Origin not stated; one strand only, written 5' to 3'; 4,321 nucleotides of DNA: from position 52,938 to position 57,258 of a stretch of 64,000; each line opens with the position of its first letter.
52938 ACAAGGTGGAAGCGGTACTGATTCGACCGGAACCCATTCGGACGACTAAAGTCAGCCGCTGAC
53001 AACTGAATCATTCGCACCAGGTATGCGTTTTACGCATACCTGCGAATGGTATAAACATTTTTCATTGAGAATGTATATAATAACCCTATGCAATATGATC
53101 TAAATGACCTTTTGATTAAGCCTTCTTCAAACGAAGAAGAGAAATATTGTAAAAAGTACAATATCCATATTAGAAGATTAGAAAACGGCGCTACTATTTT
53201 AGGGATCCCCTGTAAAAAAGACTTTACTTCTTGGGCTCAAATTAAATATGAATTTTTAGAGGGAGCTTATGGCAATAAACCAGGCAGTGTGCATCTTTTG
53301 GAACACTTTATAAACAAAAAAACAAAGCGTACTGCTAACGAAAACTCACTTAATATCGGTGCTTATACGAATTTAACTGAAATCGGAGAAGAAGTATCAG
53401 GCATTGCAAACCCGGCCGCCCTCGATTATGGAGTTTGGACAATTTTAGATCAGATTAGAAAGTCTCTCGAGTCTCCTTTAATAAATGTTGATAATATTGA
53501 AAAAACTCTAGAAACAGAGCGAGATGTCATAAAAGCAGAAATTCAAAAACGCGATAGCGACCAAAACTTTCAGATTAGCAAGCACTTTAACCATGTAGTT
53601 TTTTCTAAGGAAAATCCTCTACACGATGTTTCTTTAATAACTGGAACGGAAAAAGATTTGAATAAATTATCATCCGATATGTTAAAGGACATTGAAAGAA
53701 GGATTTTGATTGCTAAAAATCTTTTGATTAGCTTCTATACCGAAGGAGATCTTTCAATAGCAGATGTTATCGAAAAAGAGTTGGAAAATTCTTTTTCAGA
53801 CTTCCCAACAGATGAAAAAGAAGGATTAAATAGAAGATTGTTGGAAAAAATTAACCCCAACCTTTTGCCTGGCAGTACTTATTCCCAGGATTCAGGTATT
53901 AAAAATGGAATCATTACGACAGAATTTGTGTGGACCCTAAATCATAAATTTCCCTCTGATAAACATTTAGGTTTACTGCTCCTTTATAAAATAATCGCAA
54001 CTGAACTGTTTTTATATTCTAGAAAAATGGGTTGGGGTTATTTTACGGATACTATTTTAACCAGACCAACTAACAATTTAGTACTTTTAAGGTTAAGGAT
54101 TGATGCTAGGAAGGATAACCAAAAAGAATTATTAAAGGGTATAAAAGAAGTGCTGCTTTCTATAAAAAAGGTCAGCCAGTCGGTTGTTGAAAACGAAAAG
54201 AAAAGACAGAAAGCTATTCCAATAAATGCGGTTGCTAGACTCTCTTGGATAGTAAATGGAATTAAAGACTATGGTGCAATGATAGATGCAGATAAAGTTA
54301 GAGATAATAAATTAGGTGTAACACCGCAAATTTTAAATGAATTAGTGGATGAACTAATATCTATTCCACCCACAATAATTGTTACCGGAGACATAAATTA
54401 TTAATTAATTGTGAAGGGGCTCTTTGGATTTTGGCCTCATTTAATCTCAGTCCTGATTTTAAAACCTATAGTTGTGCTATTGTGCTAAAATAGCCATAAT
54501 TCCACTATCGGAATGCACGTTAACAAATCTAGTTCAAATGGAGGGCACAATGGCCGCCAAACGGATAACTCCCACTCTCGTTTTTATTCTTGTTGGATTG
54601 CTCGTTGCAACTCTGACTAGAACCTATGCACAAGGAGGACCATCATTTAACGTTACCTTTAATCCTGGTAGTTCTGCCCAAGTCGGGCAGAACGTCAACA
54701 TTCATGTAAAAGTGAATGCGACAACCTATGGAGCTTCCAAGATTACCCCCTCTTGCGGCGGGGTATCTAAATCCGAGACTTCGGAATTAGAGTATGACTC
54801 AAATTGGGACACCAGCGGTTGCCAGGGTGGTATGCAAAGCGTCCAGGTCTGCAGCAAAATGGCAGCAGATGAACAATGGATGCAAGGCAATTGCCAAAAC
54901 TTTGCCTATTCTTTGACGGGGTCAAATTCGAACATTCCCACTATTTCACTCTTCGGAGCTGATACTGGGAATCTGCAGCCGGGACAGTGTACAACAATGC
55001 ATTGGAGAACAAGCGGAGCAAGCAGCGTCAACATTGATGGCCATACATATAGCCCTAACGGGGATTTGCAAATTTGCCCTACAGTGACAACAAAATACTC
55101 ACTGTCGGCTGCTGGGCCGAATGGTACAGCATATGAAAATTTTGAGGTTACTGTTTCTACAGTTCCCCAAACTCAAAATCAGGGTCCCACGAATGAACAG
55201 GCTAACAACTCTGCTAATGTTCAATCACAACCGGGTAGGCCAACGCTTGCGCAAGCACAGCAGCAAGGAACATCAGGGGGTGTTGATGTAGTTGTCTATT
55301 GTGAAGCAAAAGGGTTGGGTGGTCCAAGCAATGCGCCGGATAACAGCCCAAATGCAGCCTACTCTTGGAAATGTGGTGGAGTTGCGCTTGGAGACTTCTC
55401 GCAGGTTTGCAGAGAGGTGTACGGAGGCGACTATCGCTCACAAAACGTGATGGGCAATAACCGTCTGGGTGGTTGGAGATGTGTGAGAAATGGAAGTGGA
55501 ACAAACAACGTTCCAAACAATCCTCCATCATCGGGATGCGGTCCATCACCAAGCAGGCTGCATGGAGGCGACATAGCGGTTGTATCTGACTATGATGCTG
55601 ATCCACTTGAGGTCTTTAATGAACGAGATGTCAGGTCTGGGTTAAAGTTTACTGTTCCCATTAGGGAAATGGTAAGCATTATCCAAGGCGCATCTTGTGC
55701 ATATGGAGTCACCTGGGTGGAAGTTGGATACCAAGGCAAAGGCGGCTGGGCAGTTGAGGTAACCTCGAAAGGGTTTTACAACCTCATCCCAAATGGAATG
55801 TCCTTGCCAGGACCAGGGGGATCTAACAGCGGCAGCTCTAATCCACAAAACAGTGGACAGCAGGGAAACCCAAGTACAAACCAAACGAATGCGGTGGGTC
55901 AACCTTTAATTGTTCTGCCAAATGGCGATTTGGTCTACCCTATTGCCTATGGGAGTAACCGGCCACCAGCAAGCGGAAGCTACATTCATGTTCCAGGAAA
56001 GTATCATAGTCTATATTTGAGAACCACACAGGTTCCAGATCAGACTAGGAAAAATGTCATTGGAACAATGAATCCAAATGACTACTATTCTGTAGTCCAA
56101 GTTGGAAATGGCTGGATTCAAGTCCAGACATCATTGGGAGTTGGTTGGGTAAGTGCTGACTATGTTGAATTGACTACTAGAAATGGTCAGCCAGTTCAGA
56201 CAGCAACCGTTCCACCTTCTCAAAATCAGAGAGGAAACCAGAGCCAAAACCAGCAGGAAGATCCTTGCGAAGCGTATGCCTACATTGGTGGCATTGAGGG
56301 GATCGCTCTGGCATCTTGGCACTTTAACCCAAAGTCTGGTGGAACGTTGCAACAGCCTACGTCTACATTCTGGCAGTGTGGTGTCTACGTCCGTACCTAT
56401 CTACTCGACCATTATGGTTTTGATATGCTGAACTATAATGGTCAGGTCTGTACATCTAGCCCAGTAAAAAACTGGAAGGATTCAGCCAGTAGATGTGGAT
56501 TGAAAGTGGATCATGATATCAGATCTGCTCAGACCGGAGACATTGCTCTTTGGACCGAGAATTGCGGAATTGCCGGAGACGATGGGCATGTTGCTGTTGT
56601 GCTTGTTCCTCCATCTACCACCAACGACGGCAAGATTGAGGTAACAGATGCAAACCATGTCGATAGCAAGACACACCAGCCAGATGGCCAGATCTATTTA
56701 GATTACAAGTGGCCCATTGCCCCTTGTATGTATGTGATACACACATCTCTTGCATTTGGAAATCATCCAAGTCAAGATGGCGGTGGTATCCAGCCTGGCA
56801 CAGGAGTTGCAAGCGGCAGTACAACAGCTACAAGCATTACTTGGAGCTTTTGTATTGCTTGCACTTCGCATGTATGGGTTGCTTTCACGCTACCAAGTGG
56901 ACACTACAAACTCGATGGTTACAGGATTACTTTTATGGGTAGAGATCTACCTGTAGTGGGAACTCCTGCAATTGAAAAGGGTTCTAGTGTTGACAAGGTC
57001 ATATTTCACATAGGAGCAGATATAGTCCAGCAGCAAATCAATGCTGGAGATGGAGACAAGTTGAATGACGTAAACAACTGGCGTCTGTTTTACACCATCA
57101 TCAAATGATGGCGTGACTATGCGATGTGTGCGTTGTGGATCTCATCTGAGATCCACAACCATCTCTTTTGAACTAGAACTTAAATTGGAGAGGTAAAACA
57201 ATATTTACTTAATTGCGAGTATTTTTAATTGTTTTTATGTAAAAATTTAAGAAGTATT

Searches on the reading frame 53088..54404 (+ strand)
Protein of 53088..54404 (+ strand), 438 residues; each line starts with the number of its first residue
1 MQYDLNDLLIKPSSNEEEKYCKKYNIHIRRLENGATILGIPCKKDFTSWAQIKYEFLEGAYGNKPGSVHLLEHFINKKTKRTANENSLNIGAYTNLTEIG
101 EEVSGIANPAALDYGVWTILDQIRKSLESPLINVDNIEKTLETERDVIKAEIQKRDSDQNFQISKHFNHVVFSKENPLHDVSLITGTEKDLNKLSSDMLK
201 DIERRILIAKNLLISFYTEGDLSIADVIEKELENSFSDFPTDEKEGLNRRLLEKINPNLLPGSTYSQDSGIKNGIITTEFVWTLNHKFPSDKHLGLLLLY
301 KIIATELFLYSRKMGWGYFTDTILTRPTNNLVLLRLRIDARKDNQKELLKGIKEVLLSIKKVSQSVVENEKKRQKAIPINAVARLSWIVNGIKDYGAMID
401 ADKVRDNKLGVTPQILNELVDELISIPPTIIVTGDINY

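Call 3: search_protein_families(library=pfam, proteins=[window:53088-54404:+], max_evalue=0.01)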
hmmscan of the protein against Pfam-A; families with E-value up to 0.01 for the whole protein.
window:53088-54404:+ (438 aa): 0 families

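Call 4: search_protein_families(library=ncbifam, proteins=[window:53088-54404:+], max_evalue=0.01)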
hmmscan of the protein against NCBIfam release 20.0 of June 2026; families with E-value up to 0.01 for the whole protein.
window:53088-54404:+ (438 aa): 0 families

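Call 41: search_protein_families(library=pfam, proteins=[window:53088-54404:+], max_evalue=1)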
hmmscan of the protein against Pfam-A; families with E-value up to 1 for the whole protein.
window:53088-54404:+ (438 aa): 3 families
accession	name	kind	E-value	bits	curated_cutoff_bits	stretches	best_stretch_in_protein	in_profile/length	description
PF04895.17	Nre_C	-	0.062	13.6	27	1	114-155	50-91/110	Archaeal Nre, C-terminal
PF21747.2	YpoC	-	0.081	13.3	27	1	350-399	36-90/111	YpoC-like protein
PF00675.25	Peptidase_M16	-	0.24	11.7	22.3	1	63-159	29-123/149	Insulinase (Peptidase family M16)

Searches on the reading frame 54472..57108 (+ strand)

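Call 41: search_protein_families(library=pfam, proteins=[window:54472-57108:+], max_evalue=1)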
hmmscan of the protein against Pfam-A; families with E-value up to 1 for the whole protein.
window:54472-57108:+ (878 aa): 2 families
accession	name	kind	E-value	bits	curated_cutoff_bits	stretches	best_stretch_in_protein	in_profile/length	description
PF08239.17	SH3_3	-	0.00014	22.5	27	1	527-566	13-54/54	Bacterial SH3 domain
PF17957.7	Big_7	-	0.16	13.1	24.1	1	64-126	7-70/70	Bacterial Ig domain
